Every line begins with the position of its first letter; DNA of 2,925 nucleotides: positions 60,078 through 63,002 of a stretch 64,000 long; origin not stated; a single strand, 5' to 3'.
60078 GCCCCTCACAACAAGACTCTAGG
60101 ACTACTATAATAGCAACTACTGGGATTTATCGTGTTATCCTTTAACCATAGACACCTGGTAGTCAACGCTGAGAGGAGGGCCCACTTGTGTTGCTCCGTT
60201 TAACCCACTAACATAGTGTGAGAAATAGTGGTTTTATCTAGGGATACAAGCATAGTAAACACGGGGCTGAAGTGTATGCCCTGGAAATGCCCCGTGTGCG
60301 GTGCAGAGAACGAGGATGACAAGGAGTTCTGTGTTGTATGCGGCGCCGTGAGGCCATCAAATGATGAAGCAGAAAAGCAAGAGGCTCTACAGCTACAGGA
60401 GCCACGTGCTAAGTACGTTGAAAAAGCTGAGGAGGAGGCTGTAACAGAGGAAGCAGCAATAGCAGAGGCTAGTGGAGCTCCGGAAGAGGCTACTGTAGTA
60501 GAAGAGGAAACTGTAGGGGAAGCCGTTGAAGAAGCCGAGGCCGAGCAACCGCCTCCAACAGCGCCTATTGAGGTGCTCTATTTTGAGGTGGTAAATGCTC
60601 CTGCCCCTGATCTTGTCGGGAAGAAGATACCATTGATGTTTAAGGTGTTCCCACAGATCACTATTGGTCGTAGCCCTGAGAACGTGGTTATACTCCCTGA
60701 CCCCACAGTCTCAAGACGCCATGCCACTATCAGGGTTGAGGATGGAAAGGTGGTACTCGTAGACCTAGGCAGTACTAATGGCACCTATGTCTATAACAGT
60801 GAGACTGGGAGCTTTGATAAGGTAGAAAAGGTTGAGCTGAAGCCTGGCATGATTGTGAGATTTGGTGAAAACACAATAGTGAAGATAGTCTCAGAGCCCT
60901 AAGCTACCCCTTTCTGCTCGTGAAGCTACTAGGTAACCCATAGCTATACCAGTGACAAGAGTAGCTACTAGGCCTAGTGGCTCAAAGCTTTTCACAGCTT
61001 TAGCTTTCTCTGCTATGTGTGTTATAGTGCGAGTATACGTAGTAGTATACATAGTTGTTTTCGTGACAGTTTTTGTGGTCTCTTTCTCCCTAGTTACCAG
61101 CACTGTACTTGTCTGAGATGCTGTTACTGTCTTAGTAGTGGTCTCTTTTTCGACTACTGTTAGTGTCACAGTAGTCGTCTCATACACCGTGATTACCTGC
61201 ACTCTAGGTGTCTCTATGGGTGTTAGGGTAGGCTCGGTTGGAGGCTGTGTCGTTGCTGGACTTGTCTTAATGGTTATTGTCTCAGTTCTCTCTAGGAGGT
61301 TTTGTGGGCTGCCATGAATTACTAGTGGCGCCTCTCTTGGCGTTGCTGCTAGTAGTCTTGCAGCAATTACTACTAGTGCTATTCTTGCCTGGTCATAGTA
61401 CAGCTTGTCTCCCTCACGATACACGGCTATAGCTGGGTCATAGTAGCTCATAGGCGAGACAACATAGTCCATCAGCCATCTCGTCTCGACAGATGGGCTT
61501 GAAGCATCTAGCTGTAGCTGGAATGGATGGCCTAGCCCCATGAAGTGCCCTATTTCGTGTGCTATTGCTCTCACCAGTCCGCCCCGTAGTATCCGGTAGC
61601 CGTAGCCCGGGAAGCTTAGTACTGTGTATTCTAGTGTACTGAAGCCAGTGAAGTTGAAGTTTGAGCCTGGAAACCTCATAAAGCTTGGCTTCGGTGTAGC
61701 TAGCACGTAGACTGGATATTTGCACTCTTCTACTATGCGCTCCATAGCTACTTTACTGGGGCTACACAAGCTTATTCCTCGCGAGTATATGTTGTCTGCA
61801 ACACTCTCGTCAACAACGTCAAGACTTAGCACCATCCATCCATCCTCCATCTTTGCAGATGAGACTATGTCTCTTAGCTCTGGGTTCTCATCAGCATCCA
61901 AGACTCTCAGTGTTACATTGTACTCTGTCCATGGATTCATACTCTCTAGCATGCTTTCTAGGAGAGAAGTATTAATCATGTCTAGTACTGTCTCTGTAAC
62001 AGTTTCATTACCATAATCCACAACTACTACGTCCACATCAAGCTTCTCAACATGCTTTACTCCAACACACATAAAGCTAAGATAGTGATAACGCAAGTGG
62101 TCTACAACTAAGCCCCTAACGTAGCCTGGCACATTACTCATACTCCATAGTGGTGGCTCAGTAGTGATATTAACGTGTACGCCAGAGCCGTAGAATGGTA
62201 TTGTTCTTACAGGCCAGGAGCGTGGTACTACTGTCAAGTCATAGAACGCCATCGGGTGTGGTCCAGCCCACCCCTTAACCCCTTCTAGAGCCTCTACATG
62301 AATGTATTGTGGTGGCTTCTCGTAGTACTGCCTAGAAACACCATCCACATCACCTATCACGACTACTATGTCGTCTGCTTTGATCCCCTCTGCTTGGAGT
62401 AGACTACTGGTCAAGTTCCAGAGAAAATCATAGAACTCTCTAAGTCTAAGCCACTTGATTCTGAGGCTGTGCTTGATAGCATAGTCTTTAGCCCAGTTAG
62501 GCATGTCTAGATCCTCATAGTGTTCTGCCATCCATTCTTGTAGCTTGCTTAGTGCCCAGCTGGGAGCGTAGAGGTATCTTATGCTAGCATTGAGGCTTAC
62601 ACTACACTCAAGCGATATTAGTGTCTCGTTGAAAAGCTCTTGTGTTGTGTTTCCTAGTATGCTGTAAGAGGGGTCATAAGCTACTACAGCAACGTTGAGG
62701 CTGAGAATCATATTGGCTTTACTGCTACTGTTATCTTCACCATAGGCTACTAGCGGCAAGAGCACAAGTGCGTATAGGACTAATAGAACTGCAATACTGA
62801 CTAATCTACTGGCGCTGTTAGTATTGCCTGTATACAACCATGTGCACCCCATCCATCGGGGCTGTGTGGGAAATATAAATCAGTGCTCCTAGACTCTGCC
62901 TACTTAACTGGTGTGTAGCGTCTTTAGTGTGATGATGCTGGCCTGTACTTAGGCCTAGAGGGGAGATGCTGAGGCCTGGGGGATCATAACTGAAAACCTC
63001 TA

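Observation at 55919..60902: Compact eukaryotic-like phospho-signalling island: membrane Ser/Thr kinase, PPP phosphatase, vWA (ArnB-like), Zn-ribbon/FHA (ArnA-like)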

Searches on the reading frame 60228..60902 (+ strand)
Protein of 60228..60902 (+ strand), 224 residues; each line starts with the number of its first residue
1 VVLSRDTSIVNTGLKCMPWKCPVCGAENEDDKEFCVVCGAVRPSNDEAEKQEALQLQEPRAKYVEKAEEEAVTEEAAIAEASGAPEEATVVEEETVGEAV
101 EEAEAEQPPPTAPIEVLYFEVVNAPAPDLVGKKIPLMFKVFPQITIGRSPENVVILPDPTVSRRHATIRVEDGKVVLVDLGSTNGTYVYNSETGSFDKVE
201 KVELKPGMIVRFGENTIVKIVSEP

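Call 3: search_protein_families(library=pfam, proteins=[window:60228-60902:+], max_evalue=0.01)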
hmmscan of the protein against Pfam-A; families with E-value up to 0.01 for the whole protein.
window:60228-60902:+ (224 aa): 7 families
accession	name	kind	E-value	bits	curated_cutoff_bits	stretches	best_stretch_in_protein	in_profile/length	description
PF00498.31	FHA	-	1.2e-19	71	20.7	1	144-213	1-67/67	FHA domain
PF16697.10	Yop-YscD_cpl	-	6.5e-09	36.4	33.2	1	143-212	18-83/94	Inner membrane component of T3SS, cytoplasmic domain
PF13240.11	Zn_Ribbon_1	-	5.5e-07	29.6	25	1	20-40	1-21/23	zinc-ribbon domain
PF00641.23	Zn_ribbon_RanBP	-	1e-05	25.1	27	1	19-44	5-30/30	Zn-finger in Ran binding protein and others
PF24463.1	DUF7577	-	0.00034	20.6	28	1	19-39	3-23/27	Domain of unknown function (DUF7577)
PF12773.13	DZR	-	0.0061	17.1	27.3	0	21-39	27-45/45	Double zinc ribbon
PF13248.11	Zn_ribbon_3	-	0.007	16.2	27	0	20-41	4-25/26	zinc-ribbon domain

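Call 4: search_protein_families(library=ncbifam, proteins=[window:60228-60902:+], max_evalue=0.01)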
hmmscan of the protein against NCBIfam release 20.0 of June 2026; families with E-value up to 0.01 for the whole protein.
window:60228-60902:+ (224 aa): 6 families
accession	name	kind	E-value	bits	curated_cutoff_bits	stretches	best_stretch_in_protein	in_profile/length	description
NF049868.1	FhaB_Rv0019c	equivalog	2.9e-14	53.4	125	1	116-217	66-156/158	FHA domain-containing protein FhaB/FipA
NF041660.2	oxygluDhInhib_OdhI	equivalog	9.7e-12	44.9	200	1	144-192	58-106/130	oxoglutarate dehydrogenase inhibitor Odhl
TIGR03354.1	VI_FHA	hypoth_equivalog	1.1e-09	38.7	120.25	1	143-217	25-99/420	type VI secretion system-associated FHA domain protein TagH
NF052573.1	HisKinEspAMyxo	equivalog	3e-08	32.2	1400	1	122-218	29-117/755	serine histidine kinase EspA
NF033760.1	gliding_GltG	equivalog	2.1e-07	29.9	650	1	144-217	26-94/650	adventurous gliding motility protein GltG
NF052403.1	ESX1TransRegEspM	equivalog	3.6e-05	22.8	550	1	143-216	30-96/367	ESX-1 type VII secretion system transcriptional regulator EspM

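Call 6: search_solved_structures(query=window:60228-60902:+, max_evalue=0.001, show_alignments=2)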
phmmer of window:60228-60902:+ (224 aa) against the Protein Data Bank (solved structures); distinct sequences matched with E-value up to 0.001: 21.
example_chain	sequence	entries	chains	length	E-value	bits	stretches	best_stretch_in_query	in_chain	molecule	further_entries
5a8i_A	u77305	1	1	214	1.6e-37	132.5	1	17-223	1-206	ARNA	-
8s05_C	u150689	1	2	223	3.8e-37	131.3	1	18-223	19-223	Conserved protein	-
8p5x_G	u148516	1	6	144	5.7e-11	45.7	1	92-190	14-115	Oxoglutarate dehydrogenase inhibitor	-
2kb3_A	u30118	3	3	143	6.3e-11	45.6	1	96-190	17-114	Oxoglutarate dehydrogenase inhibitor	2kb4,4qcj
6i2q_B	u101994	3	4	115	9.4e-10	41.8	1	142-193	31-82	Glycogen accumulation regulator GarA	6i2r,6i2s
8p5r_G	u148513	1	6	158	1.4e-09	41.2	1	142-192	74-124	Glycogen accumulation regulator GarA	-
2kkl_A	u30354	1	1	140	1.5e-08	37.8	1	145-192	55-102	Uncharacterized protein Mb1858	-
2kfu_A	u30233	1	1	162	1.5e-08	37.8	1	145-192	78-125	Rv1827 pThr 22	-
6i2p_D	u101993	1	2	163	1.6e-08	37.8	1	145-192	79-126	Glycogen accumulation regulator GarA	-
7rj3_A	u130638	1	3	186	1.7e-08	37.7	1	145-192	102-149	Glycogen accumulation regulator GarA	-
6hc1_A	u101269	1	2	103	1.7e-07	34.4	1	125-189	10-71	GGDEF domain protein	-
6hc0_B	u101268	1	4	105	1.7e-07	34.4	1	125-189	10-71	GGDEF domain protein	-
6hbz_A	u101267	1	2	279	7.7e-07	32.2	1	125-189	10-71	GGDEF domain protein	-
3po8_A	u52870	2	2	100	1.4e-06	31.4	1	145-218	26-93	Putative uncharacterized protein TB39.8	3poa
2lc1_A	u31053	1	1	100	1.6e-06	31.2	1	145-218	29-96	Putative uncharacterized protein TB39.8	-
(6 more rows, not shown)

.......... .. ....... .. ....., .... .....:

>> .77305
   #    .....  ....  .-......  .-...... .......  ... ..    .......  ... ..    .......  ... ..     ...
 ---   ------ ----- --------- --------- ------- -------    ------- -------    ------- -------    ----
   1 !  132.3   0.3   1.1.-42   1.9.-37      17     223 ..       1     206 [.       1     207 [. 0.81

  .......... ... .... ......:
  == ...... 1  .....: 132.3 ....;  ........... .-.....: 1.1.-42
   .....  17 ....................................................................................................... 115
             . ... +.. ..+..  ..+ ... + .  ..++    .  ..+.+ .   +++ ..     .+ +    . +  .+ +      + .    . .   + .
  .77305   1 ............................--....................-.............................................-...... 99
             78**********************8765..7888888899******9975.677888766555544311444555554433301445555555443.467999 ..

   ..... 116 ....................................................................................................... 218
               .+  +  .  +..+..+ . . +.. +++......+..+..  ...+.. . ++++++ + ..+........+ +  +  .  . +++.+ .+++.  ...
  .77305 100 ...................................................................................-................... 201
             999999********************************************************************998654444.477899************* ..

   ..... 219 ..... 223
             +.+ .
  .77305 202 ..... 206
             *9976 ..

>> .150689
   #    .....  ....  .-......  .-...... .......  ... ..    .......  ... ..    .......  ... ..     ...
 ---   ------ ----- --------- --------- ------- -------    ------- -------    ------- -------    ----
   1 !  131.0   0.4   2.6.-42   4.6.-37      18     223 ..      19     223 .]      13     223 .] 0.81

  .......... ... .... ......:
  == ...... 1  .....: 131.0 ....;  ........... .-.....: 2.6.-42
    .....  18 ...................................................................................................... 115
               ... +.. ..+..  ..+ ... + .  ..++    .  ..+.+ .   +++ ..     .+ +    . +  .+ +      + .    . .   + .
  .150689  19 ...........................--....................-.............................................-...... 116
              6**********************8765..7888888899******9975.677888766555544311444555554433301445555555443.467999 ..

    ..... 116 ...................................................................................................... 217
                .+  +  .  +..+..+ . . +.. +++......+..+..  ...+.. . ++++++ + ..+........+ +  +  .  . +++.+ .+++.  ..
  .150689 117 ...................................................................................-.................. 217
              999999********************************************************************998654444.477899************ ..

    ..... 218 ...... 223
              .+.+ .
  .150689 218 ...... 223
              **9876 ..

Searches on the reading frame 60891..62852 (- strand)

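Call 3: search_protein_families(library=pfam, proteins=[window:60891-62852:-], max_evalue=0.01)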
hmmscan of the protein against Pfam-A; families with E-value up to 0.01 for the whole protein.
window:60891-62852:- (653 aa): 1 family
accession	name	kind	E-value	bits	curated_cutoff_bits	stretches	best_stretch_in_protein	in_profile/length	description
PF13688.12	Reprolysin_5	-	0.0014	19.4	27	1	426-468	141-191/196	Metallo-peptidase family M12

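Call 4: search_protein_families(library=ncbifam, proteins=[window:60891-62852:-], max_evalue=0.01)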
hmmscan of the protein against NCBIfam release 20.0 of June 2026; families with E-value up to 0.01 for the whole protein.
window:60891-62852:- (653 aa): 1 family
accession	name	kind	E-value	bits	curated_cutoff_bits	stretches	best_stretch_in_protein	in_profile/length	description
TIGR03952.1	metzin_BF0631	equivalog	0.0085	15.1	208.1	0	425-448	231-254/351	zinc-dependent metalloproteinase lipoprotein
